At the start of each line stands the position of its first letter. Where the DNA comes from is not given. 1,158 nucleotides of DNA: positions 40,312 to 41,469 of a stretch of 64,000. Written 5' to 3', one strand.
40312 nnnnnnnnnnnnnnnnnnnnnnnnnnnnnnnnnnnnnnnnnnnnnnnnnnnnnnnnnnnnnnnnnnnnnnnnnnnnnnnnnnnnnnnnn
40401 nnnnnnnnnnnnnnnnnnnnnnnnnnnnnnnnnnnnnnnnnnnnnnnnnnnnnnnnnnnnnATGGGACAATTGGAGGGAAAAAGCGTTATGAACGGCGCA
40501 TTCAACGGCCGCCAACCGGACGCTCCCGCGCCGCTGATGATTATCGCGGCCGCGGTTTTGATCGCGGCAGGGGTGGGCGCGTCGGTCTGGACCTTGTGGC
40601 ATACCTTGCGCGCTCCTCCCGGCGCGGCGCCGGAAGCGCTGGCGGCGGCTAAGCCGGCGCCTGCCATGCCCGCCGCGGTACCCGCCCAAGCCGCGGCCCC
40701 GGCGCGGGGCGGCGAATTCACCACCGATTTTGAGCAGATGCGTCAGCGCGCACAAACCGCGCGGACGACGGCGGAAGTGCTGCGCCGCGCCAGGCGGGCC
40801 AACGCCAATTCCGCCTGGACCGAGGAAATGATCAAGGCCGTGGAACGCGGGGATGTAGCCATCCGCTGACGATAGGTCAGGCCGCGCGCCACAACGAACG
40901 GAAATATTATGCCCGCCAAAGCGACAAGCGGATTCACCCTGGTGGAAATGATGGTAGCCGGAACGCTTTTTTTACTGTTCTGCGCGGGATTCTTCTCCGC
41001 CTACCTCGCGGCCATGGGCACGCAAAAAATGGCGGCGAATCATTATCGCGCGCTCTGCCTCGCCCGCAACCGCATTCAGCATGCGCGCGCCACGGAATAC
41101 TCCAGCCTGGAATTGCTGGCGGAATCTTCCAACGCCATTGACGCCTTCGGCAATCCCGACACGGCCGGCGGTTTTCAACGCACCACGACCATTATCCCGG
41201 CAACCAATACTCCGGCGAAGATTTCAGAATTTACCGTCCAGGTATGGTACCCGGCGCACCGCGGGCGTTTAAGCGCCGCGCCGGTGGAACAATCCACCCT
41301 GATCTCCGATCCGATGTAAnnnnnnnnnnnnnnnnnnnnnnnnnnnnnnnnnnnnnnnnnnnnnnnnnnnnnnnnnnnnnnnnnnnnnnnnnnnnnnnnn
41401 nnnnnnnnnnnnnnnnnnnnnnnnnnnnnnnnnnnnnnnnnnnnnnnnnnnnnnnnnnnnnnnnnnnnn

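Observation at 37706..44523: Seven-gene prepilin-type operon arranged as two minor-pseudopilin modules, with giant 561- and 691-aa pilins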

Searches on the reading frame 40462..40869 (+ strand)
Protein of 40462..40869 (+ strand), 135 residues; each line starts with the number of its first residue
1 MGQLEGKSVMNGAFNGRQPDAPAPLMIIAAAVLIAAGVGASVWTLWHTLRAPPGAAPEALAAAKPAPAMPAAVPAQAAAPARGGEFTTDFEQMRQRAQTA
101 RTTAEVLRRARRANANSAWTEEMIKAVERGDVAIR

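Call 3: search_protein_families(library=pfam, proteins=[window:40462-40869:+], max_evalue=1)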
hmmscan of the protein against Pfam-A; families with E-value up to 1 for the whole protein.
window:40462-40869:+ (135 aa): 0 families

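Call 4: search_protein_families(library=ncbifam, proteins=[window:40462-40869:+], max_evalue=1)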
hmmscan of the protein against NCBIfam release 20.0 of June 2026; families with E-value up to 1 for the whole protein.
window:40462-40869:+ (135 aa): 3 families
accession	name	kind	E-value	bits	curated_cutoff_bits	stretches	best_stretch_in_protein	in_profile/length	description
TIGR03931.1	T7SS_Rv3446c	hypoth_equivalog_domain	0.029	14.7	47.6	1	26-95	2-60/194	type VII secretion-associated protein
NF003377.0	PRK04452.1-3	subfamily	0.45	9.4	527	1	51-119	358-421/432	acetyl-CoA decarbonylase/synthase complex subunit delta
NF033761.1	gliding_GltJ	equivalog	0.59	9.1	450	1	27-112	376-457/671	adventurous gliding motility protein GltJ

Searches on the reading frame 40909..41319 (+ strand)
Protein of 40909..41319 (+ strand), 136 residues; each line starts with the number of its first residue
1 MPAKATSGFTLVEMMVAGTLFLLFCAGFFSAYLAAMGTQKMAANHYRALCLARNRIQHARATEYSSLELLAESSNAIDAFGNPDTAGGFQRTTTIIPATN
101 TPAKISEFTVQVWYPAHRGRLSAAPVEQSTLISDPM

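Call 3: search_protein_families(library=pfam, proteins=[window:40909-41319:+], max_evalue=1)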
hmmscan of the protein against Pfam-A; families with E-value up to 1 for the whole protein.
window:40909-41319:+ (136 aa): 1 family
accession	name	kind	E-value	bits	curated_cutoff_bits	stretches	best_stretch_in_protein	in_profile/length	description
PF07963.17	N_methyl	-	0.00064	19.6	21.2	1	6-26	4-24/27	Prokaryotic N-terminal methylation motif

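Call 4: search_protein_families(library=ncbifam, proteins=[window:40909-41319:+], max_evalue=1)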
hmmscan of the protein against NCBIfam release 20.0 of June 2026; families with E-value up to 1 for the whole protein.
window:40909-41319:+ (136 aa): 7 families
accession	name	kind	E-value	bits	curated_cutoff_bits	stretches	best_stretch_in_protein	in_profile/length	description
NF041013.1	T4P_ComGE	equivalog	0.00085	19.4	49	1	7-62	4-59/83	competence type IV pilus minor pilin ComGE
TIGR02532.1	IV_pilin_GFxxxE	domain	0.0066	16.3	16.3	1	7-17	2-12/24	prepilin-type N-terminal cleavage/methylation domain-containing protein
TIGR01707.1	gspI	equivalog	0.032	14.7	44.35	1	8-61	1-54/101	type II secretion system minor pseudopilin GspI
NF041002.1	pilin_ComGF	equivalog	0.043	14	80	1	7-34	2-28/139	competence type IV pilus minor pilin ComGF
NF003155.0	PRK04125.1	equivalog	0.099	12.4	136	1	7-43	90-126/141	antiholin-like murein hydrolase modulator LrgA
NF007660.0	PRK10332.1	equivalog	0.15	12.6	86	1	4-50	6-51/107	prepilin-type N-terminal cleavage/methylation domain-containing protein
NF040982.1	ComGD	equivalog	0.2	12.1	70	1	7-32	2-26/139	competence type IV pilus minor pilin ComGD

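Call 66: search_solved_structures(query=A5, max_evalue=10)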
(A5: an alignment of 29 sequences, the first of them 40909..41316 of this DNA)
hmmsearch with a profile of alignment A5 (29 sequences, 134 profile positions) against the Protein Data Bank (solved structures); distinct sequences matched with E-value up to 10: 10.
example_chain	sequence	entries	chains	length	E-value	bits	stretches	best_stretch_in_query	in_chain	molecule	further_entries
9egp_A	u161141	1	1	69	0.19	14.9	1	2-26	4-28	Geopilin domain 1 protein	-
7tgg_A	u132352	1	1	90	0.33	14.1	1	2-26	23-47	Geopilin domain 1 protein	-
9laa_A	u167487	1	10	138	0.38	13.9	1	3-29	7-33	Type IV pilin protein PilA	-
9lab_B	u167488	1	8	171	1.1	12.4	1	4-28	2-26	MSHA major pilin subunit MshA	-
1n28_B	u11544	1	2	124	1.9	11.6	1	34-66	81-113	Phospholipase A2, membrane associated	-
1n29_A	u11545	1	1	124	1.9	11.6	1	34-66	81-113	Phospholipase A2, membrane associated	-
1ayp_A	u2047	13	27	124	1.9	11.6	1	34-66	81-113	PHOSPHOLIPASE A2 | PROTEIN (PHOSPHOLIPASE A2) | Phospholipase A2, membrane associated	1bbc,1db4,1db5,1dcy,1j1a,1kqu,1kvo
3u8i_A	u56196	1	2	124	1.9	11.6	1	34-66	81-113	Phospholipase A2, membrane associated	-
7shj_A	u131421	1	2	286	1.9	11.6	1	32-66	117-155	Zinc ABC transporter solute-binding protein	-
5g3n_A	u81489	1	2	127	2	11.5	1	34-66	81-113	PHOSPHOLIPASE A2, MEMBRANE ASSOCIATED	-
